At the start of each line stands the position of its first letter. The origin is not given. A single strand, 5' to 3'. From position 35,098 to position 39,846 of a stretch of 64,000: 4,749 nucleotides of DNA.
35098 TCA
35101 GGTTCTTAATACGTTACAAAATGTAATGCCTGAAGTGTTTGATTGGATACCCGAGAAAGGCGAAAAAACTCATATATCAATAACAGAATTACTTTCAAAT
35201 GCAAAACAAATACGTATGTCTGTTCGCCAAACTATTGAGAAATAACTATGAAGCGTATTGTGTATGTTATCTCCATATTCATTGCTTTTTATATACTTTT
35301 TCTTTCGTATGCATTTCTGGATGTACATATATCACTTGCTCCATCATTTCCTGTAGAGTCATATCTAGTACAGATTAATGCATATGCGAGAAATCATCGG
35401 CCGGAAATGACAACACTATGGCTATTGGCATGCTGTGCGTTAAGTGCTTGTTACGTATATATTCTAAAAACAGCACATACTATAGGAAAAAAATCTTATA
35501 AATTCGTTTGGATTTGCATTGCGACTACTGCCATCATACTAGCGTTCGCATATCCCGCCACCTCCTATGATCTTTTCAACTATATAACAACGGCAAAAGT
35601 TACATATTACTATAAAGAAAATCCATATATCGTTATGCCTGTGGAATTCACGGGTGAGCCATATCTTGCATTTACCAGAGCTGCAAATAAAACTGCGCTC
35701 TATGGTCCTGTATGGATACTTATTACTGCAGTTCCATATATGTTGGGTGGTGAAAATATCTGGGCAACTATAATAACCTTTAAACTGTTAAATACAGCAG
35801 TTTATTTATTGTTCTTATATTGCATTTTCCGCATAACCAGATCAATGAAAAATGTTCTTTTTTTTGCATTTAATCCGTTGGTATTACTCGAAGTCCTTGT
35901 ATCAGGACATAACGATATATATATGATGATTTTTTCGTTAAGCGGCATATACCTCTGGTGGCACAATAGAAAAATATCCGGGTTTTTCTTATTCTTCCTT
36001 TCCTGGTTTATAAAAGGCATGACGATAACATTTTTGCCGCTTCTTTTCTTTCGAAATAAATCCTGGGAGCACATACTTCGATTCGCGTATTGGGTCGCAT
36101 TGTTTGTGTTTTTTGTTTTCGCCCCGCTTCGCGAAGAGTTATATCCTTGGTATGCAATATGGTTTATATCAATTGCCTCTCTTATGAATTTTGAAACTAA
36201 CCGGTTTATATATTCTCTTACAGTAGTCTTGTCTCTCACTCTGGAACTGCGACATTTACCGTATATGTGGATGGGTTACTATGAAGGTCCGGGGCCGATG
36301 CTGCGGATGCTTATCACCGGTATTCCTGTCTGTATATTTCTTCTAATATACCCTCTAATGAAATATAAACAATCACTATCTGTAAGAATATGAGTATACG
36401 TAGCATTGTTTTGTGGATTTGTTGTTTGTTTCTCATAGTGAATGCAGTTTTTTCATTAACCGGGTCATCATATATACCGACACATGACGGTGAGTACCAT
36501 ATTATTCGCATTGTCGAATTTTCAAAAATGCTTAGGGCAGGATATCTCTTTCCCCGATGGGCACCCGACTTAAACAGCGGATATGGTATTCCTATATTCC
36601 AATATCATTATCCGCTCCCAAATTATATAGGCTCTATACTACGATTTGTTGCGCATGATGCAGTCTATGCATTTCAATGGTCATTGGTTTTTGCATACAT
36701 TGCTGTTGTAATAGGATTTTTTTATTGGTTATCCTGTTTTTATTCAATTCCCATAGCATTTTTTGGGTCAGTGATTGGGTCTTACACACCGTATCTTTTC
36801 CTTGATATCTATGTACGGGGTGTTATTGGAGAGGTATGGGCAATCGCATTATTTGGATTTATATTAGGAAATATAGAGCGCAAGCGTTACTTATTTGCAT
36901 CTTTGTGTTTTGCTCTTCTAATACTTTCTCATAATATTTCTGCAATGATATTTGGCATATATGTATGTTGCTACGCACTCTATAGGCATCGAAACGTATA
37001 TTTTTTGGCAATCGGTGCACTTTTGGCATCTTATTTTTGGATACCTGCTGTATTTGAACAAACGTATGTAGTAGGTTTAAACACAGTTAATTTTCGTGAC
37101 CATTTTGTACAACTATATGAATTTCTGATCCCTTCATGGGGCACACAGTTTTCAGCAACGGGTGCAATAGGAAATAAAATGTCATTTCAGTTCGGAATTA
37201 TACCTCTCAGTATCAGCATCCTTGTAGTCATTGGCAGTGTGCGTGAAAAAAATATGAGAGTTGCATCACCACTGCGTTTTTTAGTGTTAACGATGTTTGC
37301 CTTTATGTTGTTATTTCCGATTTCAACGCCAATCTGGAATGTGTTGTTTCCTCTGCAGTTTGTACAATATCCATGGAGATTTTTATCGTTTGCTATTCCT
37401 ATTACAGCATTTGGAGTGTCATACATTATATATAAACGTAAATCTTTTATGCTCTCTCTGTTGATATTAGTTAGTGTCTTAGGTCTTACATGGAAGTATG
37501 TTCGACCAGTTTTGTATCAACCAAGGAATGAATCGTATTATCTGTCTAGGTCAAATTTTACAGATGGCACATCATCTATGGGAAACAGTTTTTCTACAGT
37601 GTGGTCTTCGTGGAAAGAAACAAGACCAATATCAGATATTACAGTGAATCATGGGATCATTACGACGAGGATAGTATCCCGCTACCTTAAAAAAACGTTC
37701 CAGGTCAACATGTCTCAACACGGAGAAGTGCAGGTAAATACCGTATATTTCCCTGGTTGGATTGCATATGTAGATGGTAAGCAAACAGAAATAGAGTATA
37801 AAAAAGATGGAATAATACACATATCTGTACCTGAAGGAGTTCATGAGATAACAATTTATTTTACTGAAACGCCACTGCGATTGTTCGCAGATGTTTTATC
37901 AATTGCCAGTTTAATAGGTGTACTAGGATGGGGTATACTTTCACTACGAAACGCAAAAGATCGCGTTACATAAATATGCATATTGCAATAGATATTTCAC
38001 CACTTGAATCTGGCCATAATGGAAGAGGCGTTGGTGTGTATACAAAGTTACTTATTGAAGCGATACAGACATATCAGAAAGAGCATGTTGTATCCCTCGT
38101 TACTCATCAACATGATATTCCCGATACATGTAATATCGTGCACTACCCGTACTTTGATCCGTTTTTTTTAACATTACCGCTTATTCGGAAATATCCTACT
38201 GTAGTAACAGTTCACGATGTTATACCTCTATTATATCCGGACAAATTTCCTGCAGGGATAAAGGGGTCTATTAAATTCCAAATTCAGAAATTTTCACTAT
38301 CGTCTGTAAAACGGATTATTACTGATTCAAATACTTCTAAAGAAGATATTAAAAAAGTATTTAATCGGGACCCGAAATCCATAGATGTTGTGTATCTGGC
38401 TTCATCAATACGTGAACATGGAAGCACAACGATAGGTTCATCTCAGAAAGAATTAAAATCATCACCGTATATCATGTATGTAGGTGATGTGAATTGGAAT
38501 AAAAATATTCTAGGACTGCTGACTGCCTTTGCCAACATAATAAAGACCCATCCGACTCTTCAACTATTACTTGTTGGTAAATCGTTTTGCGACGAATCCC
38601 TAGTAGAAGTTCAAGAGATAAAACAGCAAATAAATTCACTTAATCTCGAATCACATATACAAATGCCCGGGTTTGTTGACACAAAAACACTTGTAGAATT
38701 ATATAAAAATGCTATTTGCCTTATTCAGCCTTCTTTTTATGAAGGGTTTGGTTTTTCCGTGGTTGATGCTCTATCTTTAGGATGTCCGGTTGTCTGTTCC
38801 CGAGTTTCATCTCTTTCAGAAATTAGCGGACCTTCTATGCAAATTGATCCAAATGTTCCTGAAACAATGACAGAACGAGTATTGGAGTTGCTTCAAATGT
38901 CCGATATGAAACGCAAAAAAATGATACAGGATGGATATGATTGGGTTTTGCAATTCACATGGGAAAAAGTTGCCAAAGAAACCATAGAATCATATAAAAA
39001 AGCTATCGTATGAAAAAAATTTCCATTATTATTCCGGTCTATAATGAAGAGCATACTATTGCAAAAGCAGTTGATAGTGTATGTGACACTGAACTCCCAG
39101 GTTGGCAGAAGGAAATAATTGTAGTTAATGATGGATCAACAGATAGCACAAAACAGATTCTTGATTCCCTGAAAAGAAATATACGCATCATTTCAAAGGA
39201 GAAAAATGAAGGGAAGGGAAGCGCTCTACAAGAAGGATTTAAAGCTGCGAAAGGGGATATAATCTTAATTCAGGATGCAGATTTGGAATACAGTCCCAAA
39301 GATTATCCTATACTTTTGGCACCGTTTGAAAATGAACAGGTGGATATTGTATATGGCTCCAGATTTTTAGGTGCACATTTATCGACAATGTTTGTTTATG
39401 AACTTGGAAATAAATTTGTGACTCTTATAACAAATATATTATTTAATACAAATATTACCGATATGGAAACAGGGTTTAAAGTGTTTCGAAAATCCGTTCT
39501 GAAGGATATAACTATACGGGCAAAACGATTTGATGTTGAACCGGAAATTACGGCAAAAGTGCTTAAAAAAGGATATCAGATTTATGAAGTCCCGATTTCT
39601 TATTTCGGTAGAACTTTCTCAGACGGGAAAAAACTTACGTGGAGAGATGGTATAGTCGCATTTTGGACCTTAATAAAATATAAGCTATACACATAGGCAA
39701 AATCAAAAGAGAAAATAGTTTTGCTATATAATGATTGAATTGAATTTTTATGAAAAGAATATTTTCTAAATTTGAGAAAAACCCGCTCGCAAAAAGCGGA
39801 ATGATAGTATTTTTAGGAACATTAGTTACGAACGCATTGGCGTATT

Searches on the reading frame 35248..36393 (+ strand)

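Call 14: search_protein_families(library=pfam, proteins=[window:35248-36393:+], max_evalue=0.01)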
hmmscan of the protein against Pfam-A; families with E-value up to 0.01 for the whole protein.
window:35248-36393:+ (381 aa): 1 family
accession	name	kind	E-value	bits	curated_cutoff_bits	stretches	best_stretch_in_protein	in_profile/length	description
PF09594.16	GT87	-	4e-05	23.9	25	1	151-342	2-196/237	Glycosyltransferase family 87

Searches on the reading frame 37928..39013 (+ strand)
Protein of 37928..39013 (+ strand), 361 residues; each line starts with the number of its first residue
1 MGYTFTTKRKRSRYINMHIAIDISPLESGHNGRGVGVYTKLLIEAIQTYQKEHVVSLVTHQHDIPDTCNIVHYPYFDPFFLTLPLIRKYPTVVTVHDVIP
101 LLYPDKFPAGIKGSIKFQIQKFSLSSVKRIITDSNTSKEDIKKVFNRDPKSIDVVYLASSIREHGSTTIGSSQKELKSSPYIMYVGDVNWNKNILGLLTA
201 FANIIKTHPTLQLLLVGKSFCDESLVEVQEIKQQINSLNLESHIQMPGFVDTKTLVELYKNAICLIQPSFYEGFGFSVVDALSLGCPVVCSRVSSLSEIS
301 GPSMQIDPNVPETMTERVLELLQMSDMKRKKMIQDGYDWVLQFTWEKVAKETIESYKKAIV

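Call 75: search_protein_families(library=ncbifam, proteins=[window:37928-39013:+], max_evalue=1e-8)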
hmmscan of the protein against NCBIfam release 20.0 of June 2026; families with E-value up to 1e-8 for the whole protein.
window:37928-39013:+ (361 aa): 14 families
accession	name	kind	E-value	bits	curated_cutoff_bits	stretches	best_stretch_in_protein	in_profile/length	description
TIGR04047.1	MSMEG_0565_glyc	hypoth_equivalog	6.8e-26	91.2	259.85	1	125-357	137-372/373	MSMEG_0565 family glycosyltransferase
TIGR02149.1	glgA_Coryne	subfamily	7.6e-23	81.3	302.4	1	86-359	104-390/391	glycogen synthase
NF038295.1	EPS_HpsP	equivalog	3.4e-19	69.1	550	1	168-358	196-386/388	hormogonium polysaccharide biosynthesis glycosyltransferase HpsP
TIGR03449.1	mycothiol_MshA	equivalog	1.9e-18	66.6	462.5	1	127-360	165-404/406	D-inositol-3-phosphate glycosyltransferase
TIGR04157.1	glyco_rSAM_CFB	subfamily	1.3e-14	54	400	1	117-300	160-339/406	TIGR04157 family glycosyltransferase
NF041876.1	EPS_EpsE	equivalog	7e-13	48.6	400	1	179-336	214-372/389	exopolysaccharide biosynthesis GT4 family glycosyltransferase EpsE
NF050063.1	ProtGlycPglJ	equivalog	1.9e-12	47.1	500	1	126-354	144-361/363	N-acetylgalactosamine-N,N'-diacetylbacillosaminyl-diphospho-undecaprenol 4-alpha-N-acetylgalactosaminyltransferase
NF041010.1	glycosy_Agl16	equivalog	2.2e-12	46.5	575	1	73-358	89-350/352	glycosylation protein Agl16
TIGR03999.1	thiol_BshA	equivalog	1.1e-11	44.3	273.7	1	118-359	136-373/375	N-acetyl-alpha-D-glucosaminyl L-malate synthase BshA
NF047684.1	TeichurnBiosyTuaC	equivalog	1.9e-11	43.5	550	1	122-359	160-389/391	teichuronic acid biosynthesis protein TuaC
NF012028.0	PRK15484.1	subfamily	1e-10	41.3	618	1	180-352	194-371/380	lipopolysaccharide N-acetylglucosaminyltransferase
NF046085.1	XrtY_assoc_Gly1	equivalog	1.5e-10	40.5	400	1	111-299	146-322/387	XrtY-associated glycosyltransferase XYAG1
NF047880.1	glyco_SdgA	exception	2.9e-10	39.3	800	1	123-347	265-478/488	serine-aspartate repeat adhesin O-glycosyltransferase SdgA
TIGR03088.1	stp2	hypoth_equivalog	4.7e-09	35.8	409.05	1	168-356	183-370/374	TIGR03088 family PEP-CTERM/XrtA system glycosyltransferase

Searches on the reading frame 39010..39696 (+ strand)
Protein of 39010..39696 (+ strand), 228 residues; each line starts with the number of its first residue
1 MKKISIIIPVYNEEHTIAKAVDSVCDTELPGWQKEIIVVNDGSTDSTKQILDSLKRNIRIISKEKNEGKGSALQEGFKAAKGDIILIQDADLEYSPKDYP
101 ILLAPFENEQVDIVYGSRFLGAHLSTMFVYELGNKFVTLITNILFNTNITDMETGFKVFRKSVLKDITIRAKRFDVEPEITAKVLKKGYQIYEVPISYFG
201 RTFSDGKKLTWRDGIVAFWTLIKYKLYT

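Call 68: search_protein_families(library=ncbifam, proteins=[window:39010-39696:+], max_evalue=0.00001)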
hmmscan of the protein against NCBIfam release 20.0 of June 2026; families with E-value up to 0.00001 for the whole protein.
window:39010-39696:+ (228 aa): 21 families
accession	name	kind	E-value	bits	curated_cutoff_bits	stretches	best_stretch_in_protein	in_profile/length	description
TIGR04182.1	glyco_TIGR04182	equivalog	3.9e-34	118.4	325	1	4-224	2-217/293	S-layer glycoprotein N-glycosyltransferase AglJ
TIGR03937.1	PgaC_IcaA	equivalog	3.1e-20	72.5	422.3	1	2-107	45-151/407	poly-beta-1,6-N-acetyl-D-glucosamine synthase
NF041391.1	DPhHxTase_Halo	equivalog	1.3e-19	70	375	1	10-202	3-187/213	dolichyl-phosphate hexose transferase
NF047588.1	GlcsyltransPgfSStrep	equivalog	4.7e-19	68.7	500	1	3-167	2-167/308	glycosyltransferase PgfS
NF058614.1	PPMAGASynPpgS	equivalog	2.4e-18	66.4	370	1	5-210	3-208/226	polyprenyl-phospho-N-acetylgalactosaminyl synthase PpgS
NF007482.0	PRK10073.1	equivalog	1.7e-17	63.4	423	1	2-114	6-118/334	glycosyltransferase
NF007986.1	PRK10714.1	equivalog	4.9e-17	61.9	529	1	1-207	5-209/316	undecaprenyl-phosphate 4-deoxy-4-formamido-L-arabinose transferase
TIGR04283.1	glyco_like_mftF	equivalog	2.3e-15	56.8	182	1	4-132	1-123/221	TIGR04283 family arsenosugar biosynthesis glycosyltransferase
NF041875.1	EPS_EpsD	equivalog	2.6e-15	56.6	370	1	4-96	1-94/325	exopolysaccharide biosynthesis glycosyltransferase EpsD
NF010496.0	PRK13915.1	equivalog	1.5e-14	53.8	262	1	2-115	31-152/307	glucosyl-3-phosphoglycerate synthase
TIGR03965.1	mycofact_glyco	equivalog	6.5e-14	51.6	280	1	2-116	74-189/467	mycofactocin biosynthesis glycosyltransferase MftF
NF047683.1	TeichurnBiosyTuaG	equivalog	4.1e-13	49.6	400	1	3-97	7-102/252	teichuronic acid biosynthesis protein TuaG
NF053739.1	GlytfEpsEBac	equivalog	1.7e-10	40.3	450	1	3-91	2-92/265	glycosyltransferase EpsE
TIGR03111.1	glyc2_xrt_Gpos1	hypoth_equivalog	2.5e-10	39.7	363.95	1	3-112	50-163/439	TIGR03111 family XrtG-associated glycosyltransferase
NF041865.1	EpsU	equivalog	2.6e-09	36.6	700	1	2-97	39-138/394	exopolysaccharide biosynthesis GT2 family glycosyltransferase EpsU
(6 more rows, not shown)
